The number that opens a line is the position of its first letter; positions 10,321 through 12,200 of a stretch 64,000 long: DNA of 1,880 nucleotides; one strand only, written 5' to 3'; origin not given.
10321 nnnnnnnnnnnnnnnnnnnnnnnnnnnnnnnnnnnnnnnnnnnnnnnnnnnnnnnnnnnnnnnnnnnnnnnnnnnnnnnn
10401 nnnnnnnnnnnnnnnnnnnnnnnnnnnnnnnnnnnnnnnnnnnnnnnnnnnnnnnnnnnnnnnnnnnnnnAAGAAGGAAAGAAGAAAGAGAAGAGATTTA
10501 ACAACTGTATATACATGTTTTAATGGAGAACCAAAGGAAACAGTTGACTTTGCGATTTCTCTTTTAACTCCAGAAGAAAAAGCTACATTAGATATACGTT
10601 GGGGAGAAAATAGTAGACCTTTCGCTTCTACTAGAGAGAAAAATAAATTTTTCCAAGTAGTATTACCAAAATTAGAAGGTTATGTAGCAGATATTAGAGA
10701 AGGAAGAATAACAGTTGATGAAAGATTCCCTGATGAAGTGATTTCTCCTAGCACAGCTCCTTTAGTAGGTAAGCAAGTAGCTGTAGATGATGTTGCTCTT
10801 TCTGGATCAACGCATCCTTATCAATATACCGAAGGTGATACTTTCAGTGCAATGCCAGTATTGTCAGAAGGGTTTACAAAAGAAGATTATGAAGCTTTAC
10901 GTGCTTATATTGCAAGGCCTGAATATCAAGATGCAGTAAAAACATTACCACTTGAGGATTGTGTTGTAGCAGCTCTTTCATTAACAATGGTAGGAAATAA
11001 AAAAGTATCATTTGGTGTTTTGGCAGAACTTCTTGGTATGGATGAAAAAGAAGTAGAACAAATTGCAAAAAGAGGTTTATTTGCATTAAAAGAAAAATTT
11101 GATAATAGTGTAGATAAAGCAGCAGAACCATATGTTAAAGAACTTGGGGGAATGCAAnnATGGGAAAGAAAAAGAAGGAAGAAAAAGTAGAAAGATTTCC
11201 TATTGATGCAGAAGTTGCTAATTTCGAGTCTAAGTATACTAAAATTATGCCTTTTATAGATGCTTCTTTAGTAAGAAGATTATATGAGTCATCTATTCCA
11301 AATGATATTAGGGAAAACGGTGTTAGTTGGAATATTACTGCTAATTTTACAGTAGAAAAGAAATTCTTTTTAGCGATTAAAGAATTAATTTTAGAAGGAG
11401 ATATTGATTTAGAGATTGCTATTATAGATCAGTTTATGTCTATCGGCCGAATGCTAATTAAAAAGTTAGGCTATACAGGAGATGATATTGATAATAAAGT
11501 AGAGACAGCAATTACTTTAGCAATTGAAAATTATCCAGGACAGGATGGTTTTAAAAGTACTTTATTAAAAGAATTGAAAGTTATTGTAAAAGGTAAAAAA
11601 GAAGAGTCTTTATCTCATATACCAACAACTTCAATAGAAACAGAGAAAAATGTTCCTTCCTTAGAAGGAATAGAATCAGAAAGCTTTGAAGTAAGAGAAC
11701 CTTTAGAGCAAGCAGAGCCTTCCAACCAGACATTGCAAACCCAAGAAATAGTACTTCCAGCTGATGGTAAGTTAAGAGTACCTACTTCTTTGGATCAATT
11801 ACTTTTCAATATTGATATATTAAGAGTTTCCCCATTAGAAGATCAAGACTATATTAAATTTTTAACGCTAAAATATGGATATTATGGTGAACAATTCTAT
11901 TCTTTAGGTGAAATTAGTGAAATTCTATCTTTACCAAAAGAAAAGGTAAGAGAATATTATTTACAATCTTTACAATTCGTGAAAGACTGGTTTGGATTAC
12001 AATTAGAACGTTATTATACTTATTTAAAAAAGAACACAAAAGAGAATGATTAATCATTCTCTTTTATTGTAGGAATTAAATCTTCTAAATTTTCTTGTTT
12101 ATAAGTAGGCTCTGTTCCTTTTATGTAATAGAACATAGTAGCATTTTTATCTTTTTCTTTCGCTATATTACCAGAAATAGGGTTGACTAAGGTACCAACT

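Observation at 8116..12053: Housekeeping-type sigma factor with a 550 aa C-terminal extension containing duplicated region-4-like modules, coupled to a downstream gene ending in another region-4-like HTH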

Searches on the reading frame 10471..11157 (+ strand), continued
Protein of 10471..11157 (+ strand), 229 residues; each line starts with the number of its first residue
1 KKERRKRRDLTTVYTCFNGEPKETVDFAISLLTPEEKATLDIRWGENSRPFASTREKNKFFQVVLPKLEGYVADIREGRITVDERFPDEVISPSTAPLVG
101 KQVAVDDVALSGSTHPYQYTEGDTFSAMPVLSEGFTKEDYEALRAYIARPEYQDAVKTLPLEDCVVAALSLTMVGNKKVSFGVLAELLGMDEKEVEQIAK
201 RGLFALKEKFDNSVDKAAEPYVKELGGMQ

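Call 71: find_encoding_contigs(protein=P0294, flank=6000, max_places=1)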
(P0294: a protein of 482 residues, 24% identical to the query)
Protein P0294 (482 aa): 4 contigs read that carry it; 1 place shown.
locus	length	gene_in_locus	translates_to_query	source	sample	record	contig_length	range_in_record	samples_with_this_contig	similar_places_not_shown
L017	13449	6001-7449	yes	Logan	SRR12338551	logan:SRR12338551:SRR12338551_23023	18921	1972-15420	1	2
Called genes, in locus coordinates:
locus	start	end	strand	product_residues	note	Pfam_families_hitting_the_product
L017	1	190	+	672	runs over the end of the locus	PF02687:FtsX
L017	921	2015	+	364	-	PF14659:Phage_int_SAM_3 (weak), PF00589:Phage_integrase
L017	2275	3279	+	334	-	PF14559:TPR_19 (faint)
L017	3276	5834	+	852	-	PF00515:TPR_1 (faint), PF07719:TPR_2 (faint), PF01424:R3H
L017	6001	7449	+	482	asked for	PF04542:Sigma70_r2, PF04545:Sigma70_r4, PF08281:Sigma70_r4_2 (faint)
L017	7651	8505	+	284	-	-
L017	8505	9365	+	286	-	-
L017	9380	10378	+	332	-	PF12224:Amidoligase_2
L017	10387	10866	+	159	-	PF06094:GGACT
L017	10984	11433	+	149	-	PF02130:YbeY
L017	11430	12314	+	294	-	PF00009:GTP_EFTU, PF00350:Dynamin_N (faint), PF01926:MMR_HSR1, PF02421:FeoB_N, PF02492:cobW (faint), PF04548:AIG1, PF10662:PduV-EutP, PF07650:KH_2, +1 more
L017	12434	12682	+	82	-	PF07866:DUF1653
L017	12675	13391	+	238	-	PF11967:RecO_N, PF02565:RecO_C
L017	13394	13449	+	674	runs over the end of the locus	-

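Call 81: fold_search(model_id=the predicted structure, library=viral)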
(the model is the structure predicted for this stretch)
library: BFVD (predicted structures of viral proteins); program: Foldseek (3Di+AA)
matches with E <= 10: 232; with E <= 0.001: 0
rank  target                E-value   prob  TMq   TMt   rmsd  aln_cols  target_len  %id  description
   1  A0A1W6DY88            2.5e-02  0.91  0.25  0.14  22.0       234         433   13  Putative RNA polymerase sigma factor [Aeromonas phage phiA8-29]
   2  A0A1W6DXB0            5.0e-02  1.00  0.25  0.22  17.9        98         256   14  RNA polymerase sigma factor [Sphingobium phage Lacusarx]
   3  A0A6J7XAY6            5.3e-02  0.90  0.24  0.20  17.7       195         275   12  RpoD DNA-directed RNA polymerase, sigma subunit (Sigma70/sigma32) [uncultured Caudovirales phage]
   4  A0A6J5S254            5.5e-02  0.99  0.25  0.40  25.0       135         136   16  Sigma70_r4 domain containing protein [uncultured Caudovirales phage]
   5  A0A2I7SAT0            6.4e-02  0.91  0.23  0.14  20.6       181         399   13  (no name in the UniProt tables at hand)
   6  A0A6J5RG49            7.8e-02  0.84  0.24  0.26  20.0       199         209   14  Sporulation sigma factor SigK [uncultured Caudovirales phage]
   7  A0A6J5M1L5            1.1e-01  0.75  0.23  0.24  19.6       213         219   14  RpoE DNA-directed RNA polymerase specialized sigma subunit, sigma24 homolog [uncultured Caudovirales phage]
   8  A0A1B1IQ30            1.2e-01  0.85  0.31  0.33  14.2       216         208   10  (no name in the UniProt tables at hand)
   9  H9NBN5                1.5e-01  0.41  0.22  0.15  25.1       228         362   11  (no name in the UniProt tables at hand)
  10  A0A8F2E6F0            1.7e-01  0.96  0.23  0.35  14.1       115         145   14  Helix-turn-helix DNA binding domain protein [Streptomyces phage KimJongPhill]
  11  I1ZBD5                1.8e-01  0.63  0.24  0.17  21.2       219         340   12  (no name in the UniProt tables at hand)
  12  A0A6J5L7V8            1.9e-01  0.99  0.25  0.55  19.9        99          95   21  Uncharacterized protein [uncultured Caudovirales phage]
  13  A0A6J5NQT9            2.1e-01  0.66  0.25  0.28  20.5       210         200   12  RpoE DNA-directed RNA polymerase specialized sigma subunit, sigma24 homolog [uncultured Caudovirales phage]
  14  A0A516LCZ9            2.2e-01  0.57  0.26  0.20  18.1       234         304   12  (no name in the UniProt tables at hand)
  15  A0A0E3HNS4            2.3e-01  0.54  0.23  0.23  19.5       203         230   15  Subfamily RNA polymerase sigma-70 subunit [Synechococcus phage ACG-2014f]
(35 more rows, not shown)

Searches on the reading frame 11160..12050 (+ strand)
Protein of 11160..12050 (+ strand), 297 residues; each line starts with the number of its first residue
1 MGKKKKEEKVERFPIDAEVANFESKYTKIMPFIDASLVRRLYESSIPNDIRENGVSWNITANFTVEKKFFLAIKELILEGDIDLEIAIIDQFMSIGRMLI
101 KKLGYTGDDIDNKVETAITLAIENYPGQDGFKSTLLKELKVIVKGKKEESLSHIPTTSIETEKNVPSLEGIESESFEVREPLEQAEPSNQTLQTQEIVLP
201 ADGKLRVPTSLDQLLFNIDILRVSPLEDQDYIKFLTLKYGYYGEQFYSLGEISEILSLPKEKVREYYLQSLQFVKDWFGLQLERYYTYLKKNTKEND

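Call 3: search_protein_families(library=pfam, proteins=[window:11160-12050:+], max_evalue=1)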
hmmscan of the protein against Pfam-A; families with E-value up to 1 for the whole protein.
window:11160-12050:+ (297 aa): 0 families

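Call 4: search_protein_families(library=ncbifam, proteins=[window:11160-12050:+], max_evalue=1)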
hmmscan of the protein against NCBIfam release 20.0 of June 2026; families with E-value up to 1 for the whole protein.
window:11160-12050:+ (297 aa): 2 families
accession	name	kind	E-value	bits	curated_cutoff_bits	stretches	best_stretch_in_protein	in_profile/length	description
TIGR02997.1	Sig70-cyanoRpoD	subfamily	0.014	14.7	384.5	1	233-272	256-295/298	RNA polymerase sigma factor, RpoD/SigA family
NF005785.0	PRK07598.1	equivalog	0.019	13.8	554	1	235-273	359-397/415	RNA polymerase sigma factor SigC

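Call 19: find_homologous_proteins(query=window:11160-12050:+, max_evalue=0.001)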
Query window:11160-12050:+ (297 aa): 22 proteins with E <= 0.001 among 1720 candidates.
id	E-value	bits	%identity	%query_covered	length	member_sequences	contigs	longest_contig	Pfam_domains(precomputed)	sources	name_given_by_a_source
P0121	1.5e-186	637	100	100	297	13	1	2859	-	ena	-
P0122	6.4e-135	467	76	100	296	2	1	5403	-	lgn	-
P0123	8.2e-130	451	72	100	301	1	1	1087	-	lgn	-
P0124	3.2e-128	445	71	100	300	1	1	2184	-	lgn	-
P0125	1.2e-126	440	72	100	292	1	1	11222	-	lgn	-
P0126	6.3e-126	438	71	100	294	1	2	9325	-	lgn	-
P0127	9.5e-126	437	73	97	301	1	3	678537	-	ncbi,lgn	-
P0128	3.2e-125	436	71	100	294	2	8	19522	-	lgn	-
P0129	1.5e-124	433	70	100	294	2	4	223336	-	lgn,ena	-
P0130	7.2e-116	405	65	99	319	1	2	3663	-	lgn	-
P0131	2.7e-115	403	67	99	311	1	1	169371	-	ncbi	-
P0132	2.4e-110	387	65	94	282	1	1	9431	-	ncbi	-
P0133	1.6e-109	384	64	96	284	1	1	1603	-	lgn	-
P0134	1.9e-106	374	63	100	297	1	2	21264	-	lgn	-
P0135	4.7e-106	373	64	94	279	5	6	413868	-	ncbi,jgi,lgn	-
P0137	2.1e-71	259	49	100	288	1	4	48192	-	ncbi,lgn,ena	-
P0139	2.2e-63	233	42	99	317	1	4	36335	-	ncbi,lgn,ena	-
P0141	2.1e-49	187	37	98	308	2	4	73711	-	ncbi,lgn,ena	-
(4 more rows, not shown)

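Call 21: search_solved_structures(query=A3, max_evalue=10, show_alignments=3)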
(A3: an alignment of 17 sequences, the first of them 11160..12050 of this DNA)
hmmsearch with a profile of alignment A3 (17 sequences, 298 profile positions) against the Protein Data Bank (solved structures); distinct sequences matched with E-value up to 10: 3.
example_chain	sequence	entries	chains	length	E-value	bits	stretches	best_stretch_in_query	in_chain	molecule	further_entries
7aoc_D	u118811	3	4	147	0.2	14.4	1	97-209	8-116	DNA-directed RNA polymerase I subunit rpa14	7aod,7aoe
8d08_A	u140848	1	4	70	0.28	14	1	126-187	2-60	HALC4_135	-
7ena_DQ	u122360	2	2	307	0.85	12.4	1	128-210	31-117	TFIIA-a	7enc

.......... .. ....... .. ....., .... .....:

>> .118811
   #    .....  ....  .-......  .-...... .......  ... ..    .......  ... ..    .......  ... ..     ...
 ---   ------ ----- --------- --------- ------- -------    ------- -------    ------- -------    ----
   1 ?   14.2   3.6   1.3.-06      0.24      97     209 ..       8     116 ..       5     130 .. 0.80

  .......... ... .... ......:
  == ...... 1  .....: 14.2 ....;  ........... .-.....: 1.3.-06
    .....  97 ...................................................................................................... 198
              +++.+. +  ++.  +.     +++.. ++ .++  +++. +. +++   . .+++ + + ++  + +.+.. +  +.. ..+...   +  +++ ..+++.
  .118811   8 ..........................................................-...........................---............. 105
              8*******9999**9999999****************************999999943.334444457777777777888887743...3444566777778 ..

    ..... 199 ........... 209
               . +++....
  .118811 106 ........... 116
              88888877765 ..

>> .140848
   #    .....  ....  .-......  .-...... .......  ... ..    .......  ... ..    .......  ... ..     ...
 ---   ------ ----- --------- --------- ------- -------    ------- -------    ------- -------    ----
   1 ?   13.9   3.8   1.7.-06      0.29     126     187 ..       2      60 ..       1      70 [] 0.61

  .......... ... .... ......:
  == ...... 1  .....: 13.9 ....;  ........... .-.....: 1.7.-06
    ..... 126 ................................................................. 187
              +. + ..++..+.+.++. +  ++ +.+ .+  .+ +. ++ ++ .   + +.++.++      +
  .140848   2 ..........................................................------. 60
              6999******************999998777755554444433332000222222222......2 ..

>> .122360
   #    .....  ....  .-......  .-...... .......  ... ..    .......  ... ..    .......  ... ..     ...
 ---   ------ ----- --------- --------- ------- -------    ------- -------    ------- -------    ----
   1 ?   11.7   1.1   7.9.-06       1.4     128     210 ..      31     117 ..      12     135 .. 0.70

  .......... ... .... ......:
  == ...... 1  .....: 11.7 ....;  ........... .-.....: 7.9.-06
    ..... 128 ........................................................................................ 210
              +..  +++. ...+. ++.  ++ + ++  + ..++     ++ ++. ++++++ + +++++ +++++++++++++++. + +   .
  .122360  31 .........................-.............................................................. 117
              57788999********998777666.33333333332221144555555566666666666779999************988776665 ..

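Call 22: search_protein_families(library=pfam, alignment_id=A3, max_evalue=1)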
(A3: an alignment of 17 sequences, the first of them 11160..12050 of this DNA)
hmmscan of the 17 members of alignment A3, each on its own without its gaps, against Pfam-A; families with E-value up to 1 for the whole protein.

A. member 1, window:11160-12050:+ (297 aa): 0 families

B. families by the number of members that match (of 17 scanned): 8 families
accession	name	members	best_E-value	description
PF04545.22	Sigma70_r4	1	0.0018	Sigma-70, region 4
PF03147.19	FDX-ACB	1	0.023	Ferredoxin-fold anticodon binding domain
PF23220.1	HAT_Syf1_M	1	0.042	Pre-mRNA-splicing factor SYF1 middle HAT repeat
PF02956.20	TT_ORF1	1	0.053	TT viral orf 1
PF04212.24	MIT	1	0.058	MIT (microtubule interacting and transport) domain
PF14567.11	SUKH_5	1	0.099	SMI1-KNR4 cell-wall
PF24782.2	WD40_MABP1-WDR62_2nd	1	0.12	MABP1/WDR62 second WD40 domain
PF22115.1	T6SS_Tse3_cat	1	0.2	T6SS, Peptidoglycan muramidase Tse3, catalytic domain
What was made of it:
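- On PhyR-type sigma mimic: No receiver domain and no PhyR_sigma-like hit in the sigma or the partner (calls 3, 22).
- On Sigma-70 family: downstream 297-aa protein: No Pfam hit (calls 3, 22).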

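Call 51: predict_structure(alignment_id=A3)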
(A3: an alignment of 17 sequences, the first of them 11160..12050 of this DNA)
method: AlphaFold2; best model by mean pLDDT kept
length: 297 residues; sequences in the alignment: 17
mean_pLDDT: 72.2   pTM: 0.35
mean pLDDT of the five models: 72.2, 71.6, 67.9, 64.4, 62.8
residues with pLDDT >= 90: 52; 70-90: 152; 50-70: 37; < 50: 56
segments of 3 or more residues with pLDDT < 50: 146-196, 295-297
pLDDT, mean of each block of 10 residues (from residue 1): 53 79 84 84 71 55 81 80 78 89 89 92 84 90 61 29 26 27 29 46 75 87 87 91 86 91 94 88 79 55
secondary structure, 60 per line:
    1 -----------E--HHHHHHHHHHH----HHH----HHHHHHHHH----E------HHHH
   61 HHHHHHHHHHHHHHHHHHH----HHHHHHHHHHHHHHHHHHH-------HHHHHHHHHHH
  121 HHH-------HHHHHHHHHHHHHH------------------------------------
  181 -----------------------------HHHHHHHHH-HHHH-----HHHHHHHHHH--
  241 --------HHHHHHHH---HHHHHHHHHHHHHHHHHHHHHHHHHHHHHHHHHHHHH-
elements in order: H15-25 H37-45 H57-79 H84-102 H110-123 H131-144 H210-218 H220-223 H229-238 H249-256 H260-296

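Call 54: fold_search(model_id=the predicted structure, library=pdb)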
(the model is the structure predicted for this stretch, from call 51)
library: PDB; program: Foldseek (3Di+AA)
matches with E <= 10: 208; with E <= 0.001: 0
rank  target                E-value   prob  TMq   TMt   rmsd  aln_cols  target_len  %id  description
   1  4mq9_F                4.3e-03  0.90  0.19  0.17  26.6       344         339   12  Crystal structure of Thermus thermophilus RNA polymerase holoenzyme in complex with GE23077 (released 2014-05-07)
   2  9e87_F                1.2e-02  0.66  0.17  0.17  29.2       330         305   11  De Novo Mycobacterium tuberculosis transcription initiation pre-RPO promoter complex with open Beta' clamp (RNA Polyme (released 2025-10-01)
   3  9uks_F                1.6e-02  0.85  0.21  0.19  26.5       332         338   11  CryoEM structure of the T.thermophilus transcription initiation complex in the presence of Gp4A, -1 dA in the template (released 2025-10-22)
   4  9uma_F                1.8e-02  0.85  0.21  0.19  24.7       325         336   12  CryoEM structure of T.thermophilus transcription initiation complex bound to Gp4A-C, -1 dA in the template DNA strand (released 2025-10-22)
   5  4xlp_F                1.8e-02  0.82  0.20  0.18  25.7       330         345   12  Crystal structure of T.aquaticus transcription initiation complex containing upstream fork promoter (released 2015-09-23)
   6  5tjg_F                2.0e-02  0.80  0.20  0.18  25.3       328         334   10  Thermus aquaticus delta1.1-sigmaA holoenzyme/downstream-fork promoter complex with an open clamp (released 2017-06-21)
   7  5e18_F                2.0e-02  0.80  0.21  0.19  26.6       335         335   13  T. thermophilus transcription initiation complex having a YYY discriminator sequence and a nontemplate-strand length c (released 2016-03-09)
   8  9a58_A                2.0e-02  0.75  0.21  0.17  29.1       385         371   11  Integrative model of SIGA-RPOC by crosslinking MS and deep learning (released 2024-09-18)
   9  7rdq_F                2.3e-02  0.75  0.21  0.18  27.1       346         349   12  Cryo-EM structure of Thermus thermophilus reiterative transcription complex with 11nt oligo-G RNA (released 2022-02-02)
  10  6ccv_F                2.5e-02  0.66  0.19  0.19  30.7       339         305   11  Crystal structure of a Mycobacterium smegmatis RNA polymerase transcription initiation complex with inhibitor Rifampic (released 2018-08-15)
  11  5e17_F                2.7e-02  0.75  0.21  0.19  26.5       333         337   14  T. thermophilus transcription initiation complex having a RRR discriminator sequence and a nontemplate-strand length c (released 2016-03-09)
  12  9ukt_F                3.0e-02  0.80  0.21  0.19  24.7       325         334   12  CryoEM structure of the T.thermophilus transcription initiation complex bound to Gp4A-C-U and CTP, -1 dC in the templa (released 2025-10-22)
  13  4g7h_F                3.1e-02  0.77  0.21  0.18  26.9       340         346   11  Crystal structure of Thermus thermophilus transcription initiation complex (released 2012-10-31)
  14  4mex_F                3.7e-02  0.57  0.19  0.12  28.3       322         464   11  Crystal structure of Escherichia coli RNA polymerase in complex with salinamide A (released 2014-05-21)
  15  8r6r_F                3.7e-02  0.54  0.19  0.18  31.4       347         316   11  Mycobacterium smegnatis RNA polymerase RP2-like transcription initiation complex with SigmaA, RbpA and open promoter D (released 2024-10-02)
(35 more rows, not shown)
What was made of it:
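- On Sigma-70 family: downstream 297-aa protein: The Foldseek top 50 are all sigma factors, best E = 4e-3 (call 54).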

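Call 55: find_encoding_contigs(protein=P0141, flank=7000, max_places=1)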
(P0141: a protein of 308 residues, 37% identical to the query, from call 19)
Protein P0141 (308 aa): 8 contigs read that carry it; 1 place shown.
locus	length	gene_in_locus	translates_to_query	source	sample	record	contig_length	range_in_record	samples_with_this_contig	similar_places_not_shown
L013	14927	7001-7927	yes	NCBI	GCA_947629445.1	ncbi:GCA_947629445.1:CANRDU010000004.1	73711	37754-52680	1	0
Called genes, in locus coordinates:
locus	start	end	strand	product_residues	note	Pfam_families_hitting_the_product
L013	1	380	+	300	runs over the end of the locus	PF03969:AFG1_ATPase (weak)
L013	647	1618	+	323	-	-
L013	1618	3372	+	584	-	PF07973:tRNA_SAD, PF00587:tRNA-synt_2b, PF03129:HGTP_anticodon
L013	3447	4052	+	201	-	PF03729:DUF308 (weak)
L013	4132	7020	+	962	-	PF04542:Sigma70_r2, PF04539:Sigma70_r3, PF04545:Sigma70_r4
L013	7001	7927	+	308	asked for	-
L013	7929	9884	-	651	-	PF00912:Transgly, PF00905:Transpeptidase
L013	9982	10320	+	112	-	-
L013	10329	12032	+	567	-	PF03485:Arg_tRNA_synt_N, PF00750:tRNA-synt_1d, PF05746:DALR_1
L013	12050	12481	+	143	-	-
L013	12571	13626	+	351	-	PF03462:PCRF, PF00472:RF-1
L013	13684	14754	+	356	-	-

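Call 56: find_encoding_contigs(protein=P0139, flank=7000, max_places=1)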
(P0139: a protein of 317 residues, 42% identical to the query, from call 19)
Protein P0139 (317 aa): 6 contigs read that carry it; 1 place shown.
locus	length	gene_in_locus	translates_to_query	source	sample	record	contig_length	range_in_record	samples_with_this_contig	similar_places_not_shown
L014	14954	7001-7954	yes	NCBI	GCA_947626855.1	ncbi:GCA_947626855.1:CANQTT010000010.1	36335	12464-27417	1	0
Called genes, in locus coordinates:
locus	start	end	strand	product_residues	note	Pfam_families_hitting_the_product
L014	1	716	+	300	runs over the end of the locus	PF03969:AFG1_ATPase (weak), PF00308:Bac_DnaA (faint)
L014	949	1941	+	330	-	-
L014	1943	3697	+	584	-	PF07973:tRNA_SAD, PF00587:tRNA-synt_2b, PF03129:HGTP_anticodon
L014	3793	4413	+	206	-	PF03729:DUF308 (faint)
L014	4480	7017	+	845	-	PF04542:Sigma70_r2, PF04539:Sigma70_r3, PF04545:Sigma70_r4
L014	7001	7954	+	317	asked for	-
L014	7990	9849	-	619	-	PF00912:Transgly, PF00905:Transpeptidase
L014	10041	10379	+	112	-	-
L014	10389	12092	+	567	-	PF03485:Arg_tRNA_synt_N, PF00750:tRNA-synt_1d, PF05746:DALR_1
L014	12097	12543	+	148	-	-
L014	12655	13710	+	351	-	PF03462:PCRF, PF00472:RF-1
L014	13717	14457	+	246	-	PF05175:MTS, PF06325:PrmA, PF13847:Methyltransf_31, PF13649:Methyltransf_25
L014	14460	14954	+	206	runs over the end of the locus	PF01351:RNase_HII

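Call 57: find_encoding_contigs(protein=P0137, flank=7000, max_places=1)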
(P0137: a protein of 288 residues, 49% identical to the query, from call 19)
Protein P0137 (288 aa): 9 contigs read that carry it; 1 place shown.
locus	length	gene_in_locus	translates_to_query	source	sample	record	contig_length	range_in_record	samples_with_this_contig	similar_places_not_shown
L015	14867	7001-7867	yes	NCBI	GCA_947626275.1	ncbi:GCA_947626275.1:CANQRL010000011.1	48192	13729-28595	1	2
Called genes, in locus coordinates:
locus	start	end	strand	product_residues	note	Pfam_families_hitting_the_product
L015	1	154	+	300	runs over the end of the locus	PF03969:AFG1_ATPase (weak)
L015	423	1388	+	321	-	-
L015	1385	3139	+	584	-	PF07973:tRNA_SAD, PF00587:tRNA-synt_2b, PF03129:HGTP_anticodon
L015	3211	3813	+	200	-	PF03729:DUF308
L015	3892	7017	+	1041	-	PF04542:Sigma70_r2, PF04539:Sigma70_r3, PF04545:Sigma70_r4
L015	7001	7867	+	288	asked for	-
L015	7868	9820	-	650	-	PF00912:Transgly, PF00905:Transpeptidase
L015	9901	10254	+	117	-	-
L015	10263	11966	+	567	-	PF03485:Arg_tRNA_synt_N, PF00750:tRNA-synt_1d, PF05746:DALR_1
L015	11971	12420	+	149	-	-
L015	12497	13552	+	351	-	PF03462:PCRF, PF00472:RF-1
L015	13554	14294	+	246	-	PF08242:Methyltransf_12 (faint), PF05175:MTS, PF06325:PrmA, PF13489:Methyltransf_23 (weak), PF13847:Methyltransf_31, PF08241:Methyltransf_11 (weak), PF13649:Methyltransf_25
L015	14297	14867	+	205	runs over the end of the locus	PF01351:RNase_HII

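Call 60: search_protein_families(library=padloc, proteins=[window:11160-12050:+], max_evalue=0.01)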
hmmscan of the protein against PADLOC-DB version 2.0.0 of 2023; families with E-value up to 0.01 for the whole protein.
window:11160-12050:+ (297 aa): 0 families

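Call 61: search_protein_families(library=phrogs, proteins=[window:11160-12050:+], max_evalue=0.01)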
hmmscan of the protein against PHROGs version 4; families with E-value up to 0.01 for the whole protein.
window:11160-12050:+ (297 aa): 0 families
